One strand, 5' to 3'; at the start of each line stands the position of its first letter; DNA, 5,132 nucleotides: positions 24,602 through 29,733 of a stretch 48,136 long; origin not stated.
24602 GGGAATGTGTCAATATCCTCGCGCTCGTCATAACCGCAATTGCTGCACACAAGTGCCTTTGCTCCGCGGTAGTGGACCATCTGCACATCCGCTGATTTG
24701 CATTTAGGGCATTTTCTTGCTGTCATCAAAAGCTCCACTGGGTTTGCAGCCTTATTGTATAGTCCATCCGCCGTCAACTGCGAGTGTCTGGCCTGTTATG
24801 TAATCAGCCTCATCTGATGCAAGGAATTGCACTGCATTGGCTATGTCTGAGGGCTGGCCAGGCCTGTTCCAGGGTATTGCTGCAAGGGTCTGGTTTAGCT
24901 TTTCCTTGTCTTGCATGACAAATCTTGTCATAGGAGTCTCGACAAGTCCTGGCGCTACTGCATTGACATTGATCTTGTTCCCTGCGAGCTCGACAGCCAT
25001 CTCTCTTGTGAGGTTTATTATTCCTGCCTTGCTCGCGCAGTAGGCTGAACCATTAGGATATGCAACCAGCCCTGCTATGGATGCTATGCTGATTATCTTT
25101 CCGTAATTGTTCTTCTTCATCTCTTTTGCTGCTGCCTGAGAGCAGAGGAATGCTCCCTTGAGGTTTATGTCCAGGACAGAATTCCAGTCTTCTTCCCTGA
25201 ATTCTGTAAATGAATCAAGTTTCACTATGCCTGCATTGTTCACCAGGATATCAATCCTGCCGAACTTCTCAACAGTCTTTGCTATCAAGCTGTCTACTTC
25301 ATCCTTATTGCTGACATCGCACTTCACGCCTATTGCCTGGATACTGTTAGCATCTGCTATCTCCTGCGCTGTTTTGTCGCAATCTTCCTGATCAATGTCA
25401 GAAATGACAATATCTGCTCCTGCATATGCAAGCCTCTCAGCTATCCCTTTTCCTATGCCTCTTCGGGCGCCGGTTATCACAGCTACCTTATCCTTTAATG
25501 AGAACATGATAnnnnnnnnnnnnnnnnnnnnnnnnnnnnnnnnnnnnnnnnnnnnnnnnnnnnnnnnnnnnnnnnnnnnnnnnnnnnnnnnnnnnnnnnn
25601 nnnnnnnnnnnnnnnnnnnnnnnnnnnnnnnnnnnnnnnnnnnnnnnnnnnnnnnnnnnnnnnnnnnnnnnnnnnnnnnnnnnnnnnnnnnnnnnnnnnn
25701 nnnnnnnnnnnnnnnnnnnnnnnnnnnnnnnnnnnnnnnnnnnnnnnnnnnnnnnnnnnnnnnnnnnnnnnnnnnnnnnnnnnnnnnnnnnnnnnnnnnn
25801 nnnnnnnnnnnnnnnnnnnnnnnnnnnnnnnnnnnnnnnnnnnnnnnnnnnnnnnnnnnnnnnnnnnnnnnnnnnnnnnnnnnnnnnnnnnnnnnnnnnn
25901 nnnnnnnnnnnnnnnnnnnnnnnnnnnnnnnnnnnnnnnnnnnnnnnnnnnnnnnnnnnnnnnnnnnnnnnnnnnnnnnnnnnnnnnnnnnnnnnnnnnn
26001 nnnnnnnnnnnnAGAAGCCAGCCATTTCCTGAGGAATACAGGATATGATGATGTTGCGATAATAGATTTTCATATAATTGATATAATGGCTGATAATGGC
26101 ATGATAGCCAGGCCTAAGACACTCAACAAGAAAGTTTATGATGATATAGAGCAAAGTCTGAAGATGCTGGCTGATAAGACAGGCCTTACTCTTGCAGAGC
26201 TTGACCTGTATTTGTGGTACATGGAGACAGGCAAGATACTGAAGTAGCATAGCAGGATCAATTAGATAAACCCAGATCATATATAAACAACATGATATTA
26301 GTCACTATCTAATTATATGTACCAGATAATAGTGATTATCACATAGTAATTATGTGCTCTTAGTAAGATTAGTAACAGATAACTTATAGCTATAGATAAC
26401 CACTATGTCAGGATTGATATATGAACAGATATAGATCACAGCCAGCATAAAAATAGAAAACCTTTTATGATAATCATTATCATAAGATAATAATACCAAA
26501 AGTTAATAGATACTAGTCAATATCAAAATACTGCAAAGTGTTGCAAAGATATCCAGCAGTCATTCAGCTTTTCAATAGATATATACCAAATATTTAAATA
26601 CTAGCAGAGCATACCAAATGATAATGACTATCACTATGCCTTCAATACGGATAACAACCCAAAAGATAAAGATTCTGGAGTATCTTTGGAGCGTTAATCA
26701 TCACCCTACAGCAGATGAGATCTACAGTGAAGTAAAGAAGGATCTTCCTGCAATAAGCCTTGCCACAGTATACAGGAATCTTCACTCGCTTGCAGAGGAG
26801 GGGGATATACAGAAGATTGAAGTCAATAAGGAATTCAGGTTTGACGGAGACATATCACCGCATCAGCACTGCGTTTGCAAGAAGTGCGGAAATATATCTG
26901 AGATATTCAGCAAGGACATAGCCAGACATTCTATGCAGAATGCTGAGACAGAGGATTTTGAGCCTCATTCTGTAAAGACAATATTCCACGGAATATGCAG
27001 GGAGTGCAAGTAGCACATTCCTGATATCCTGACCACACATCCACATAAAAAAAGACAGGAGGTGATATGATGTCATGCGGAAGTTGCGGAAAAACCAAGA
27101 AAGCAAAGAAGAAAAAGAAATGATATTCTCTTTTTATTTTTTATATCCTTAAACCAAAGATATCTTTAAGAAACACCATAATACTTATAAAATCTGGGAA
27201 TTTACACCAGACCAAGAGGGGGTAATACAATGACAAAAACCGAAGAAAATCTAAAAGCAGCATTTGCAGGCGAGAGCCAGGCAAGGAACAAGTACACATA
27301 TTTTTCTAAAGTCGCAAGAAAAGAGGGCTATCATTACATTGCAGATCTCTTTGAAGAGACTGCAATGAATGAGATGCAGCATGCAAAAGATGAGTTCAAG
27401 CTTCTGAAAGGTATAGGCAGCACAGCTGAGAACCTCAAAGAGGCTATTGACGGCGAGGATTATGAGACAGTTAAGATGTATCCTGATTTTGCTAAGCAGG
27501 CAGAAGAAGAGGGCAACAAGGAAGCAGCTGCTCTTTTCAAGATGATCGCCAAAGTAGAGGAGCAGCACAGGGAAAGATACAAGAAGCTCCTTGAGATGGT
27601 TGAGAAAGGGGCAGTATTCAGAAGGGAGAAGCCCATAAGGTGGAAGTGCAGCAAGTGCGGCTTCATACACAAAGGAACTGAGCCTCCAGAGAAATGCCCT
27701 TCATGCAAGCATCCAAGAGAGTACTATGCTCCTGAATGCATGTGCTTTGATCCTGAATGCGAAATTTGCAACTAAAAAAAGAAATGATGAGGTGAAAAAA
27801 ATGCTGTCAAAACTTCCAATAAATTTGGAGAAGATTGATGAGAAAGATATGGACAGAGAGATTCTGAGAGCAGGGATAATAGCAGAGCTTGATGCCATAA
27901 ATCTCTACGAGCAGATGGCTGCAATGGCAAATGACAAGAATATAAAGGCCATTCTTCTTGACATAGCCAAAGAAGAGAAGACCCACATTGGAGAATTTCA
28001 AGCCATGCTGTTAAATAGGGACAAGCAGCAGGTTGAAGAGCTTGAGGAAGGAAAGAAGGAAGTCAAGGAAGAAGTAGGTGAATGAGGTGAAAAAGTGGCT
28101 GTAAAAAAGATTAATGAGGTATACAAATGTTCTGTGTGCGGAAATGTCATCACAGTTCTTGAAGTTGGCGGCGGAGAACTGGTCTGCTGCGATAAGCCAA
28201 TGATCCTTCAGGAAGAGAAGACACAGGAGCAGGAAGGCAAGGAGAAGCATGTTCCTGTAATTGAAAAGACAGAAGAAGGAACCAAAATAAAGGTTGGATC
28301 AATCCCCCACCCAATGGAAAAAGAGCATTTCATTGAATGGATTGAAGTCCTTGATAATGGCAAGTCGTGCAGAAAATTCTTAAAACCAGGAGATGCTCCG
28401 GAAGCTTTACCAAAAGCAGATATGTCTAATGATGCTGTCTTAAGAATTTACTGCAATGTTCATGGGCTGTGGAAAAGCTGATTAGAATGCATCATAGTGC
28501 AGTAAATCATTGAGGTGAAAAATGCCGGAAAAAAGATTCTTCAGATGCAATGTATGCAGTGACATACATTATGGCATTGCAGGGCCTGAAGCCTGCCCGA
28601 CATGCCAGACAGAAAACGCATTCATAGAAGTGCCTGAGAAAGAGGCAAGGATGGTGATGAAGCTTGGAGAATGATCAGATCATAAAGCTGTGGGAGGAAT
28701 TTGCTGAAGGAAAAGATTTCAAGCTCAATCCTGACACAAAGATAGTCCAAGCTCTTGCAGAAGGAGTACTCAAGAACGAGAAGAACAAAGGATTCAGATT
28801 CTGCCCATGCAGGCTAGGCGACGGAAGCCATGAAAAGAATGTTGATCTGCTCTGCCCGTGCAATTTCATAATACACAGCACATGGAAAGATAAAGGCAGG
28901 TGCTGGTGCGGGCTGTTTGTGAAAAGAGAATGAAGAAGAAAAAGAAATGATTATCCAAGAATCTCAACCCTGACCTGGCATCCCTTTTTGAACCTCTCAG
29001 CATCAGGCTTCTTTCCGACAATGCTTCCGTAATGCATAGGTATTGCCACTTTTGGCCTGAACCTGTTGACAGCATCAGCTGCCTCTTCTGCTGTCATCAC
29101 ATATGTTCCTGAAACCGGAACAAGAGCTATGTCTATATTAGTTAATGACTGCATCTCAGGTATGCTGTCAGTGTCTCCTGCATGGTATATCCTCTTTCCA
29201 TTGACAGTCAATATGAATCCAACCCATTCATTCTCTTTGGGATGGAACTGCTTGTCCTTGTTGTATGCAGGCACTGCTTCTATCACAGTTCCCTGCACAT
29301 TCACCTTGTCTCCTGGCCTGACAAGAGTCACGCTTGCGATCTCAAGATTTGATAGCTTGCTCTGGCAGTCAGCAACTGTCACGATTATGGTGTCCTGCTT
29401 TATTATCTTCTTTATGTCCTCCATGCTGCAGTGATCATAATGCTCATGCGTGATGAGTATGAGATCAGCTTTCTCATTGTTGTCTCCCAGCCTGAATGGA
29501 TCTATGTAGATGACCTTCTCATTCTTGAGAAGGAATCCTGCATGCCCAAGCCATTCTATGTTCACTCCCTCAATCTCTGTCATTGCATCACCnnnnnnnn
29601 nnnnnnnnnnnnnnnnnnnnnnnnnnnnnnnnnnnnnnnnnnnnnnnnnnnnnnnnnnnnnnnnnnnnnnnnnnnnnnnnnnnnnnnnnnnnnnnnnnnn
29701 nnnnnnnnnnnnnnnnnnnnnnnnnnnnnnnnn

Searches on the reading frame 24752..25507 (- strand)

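Call 52: search_protein_families(library=pfam, proteins=[window:24752-25507:-], max_evalue=0.001)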
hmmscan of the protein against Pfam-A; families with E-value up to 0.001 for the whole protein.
window:24752-25507:- (251 aa): 5 families
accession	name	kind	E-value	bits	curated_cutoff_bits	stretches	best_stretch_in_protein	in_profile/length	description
PF13561.12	adh_short_C2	-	5.7e-76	255.6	27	1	13-249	1-236/236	Enoyl-(Acyl carrier protein) reductase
PF00106.31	adh_short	-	1.4e-65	220.9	26.6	1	7-200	1-193/195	short chain dehydrogenase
PF08659.16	KR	-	4.2e-15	56.6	22.6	1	10-161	4-154/180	KR domain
PF23441.1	SDR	-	3.2e-09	37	27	1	7-247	8-254/258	SDR-like rossmann domain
PF03435.24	Sacchrp_dh_NADP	-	0.00031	21.5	25.1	1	11-92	3-76/129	Saccharopine dehydrogenase NADP binding domain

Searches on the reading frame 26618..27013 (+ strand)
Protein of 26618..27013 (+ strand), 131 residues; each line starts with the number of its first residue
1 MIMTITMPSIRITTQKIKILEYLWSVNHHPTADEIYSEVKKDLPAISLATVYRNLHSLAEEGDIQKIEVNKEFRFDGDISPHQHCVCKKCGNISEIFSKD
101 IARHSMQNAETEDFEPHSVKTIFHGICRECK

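Call 52: search_protein_families(library=pfam, proteins=[window:26618-27013:+], max_evalue=0.001)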
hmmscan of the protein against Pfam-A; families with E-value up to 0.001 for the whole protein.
window:26618-27013:+ (131 aa): 1 family
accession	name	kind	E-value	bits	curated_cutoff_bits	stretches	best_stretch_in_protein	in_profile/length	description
PF01475.25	FUR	-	8.8e-28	97.3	23.1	1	10-120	4-117/121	Ferric uptake regulator family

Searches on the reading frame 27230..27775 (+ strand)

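Call 52: search_protein_families(library=pfam, proteins=[window:27230-27775:+], max_evalue=0.001)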
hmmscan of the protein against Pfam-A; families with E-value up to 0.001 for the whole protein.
window:27230-27775:+ (181 aa): 4 families
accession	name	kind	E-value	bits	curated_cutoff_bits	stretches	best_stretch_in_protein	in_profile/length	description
PF02915.23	Rubrerythrin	-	9.3e-27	94.5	22.8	1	6-121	1-137/137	Rubrerythrin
PF21349.2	RUBY_RBDX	-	1.3e-12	47.4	26.5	1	138-166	1-29/30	Rubrerythrin, rubredoxin-like domain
PF00210.30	Ferritin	-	2.8e-06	27.7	24.5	1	6-125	2-107/142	Ferritin-like domain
PF23458.2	DUF7130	-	5.1e-06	26.7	35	1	114-164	30-81/89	Domain of unknown function (DUF7130)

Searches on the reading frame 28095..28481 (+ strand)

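Call 52: search_protein_families(library=pfam, proteins=[window:28095-28481:+], max_evalue=0.001)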
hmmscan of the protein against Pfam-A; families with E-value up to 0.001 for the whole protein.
window:28095-28481:+ (128 aa): 2 families
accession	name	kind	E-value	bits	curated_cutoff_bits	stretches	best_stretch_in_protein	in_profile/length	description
PF01880.24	Desulfoferrodox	-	1.2e-19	71.1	22.2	1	46-127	3-96/98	Desulfoferrodoxin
PF06397.17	Desulfoferrod_N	-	5.4e-16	58.4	23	1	7-37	4-34/36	Desulfoferrodoxin, N-terminal domain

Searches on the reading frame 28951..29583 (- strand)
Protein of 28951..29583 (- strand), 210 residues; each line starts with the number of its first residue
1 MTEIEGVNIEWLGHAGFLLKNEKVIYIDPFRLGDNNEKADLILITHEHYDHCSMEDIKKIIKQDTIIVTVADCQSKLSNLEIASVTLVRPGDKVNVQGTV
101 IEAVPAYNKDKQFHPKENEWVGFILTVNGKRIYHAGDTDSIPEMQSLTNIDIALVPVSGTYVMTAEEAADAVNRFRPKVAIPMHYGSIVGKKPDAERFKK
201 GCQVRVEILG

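Call 53: search_protein_families(library=pfam, proteins=[window:28951-29583:-], max_evalue=0.001)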
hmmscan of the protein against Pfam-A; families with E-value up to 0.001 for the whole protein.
window:28951-29583:- (210 aa): 3 families
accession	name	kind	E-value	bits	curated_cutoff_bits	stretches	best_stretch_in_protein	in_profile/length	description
PF13483.12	Lactamase_B_3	-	1.2e-34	120.1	24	1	9-184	2-160/160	Beta-lactamase superfamily domain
PF12706.13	Lactamase_B_2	-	4.4e-25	88.9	27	1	28-185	20-200/200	Beta-lactamase superfamily domain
PF00753.33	Lactamase_B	-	9.3e-05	22.9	22.7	0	25-52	33-57/196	Metallo-beta-lactamase superfamily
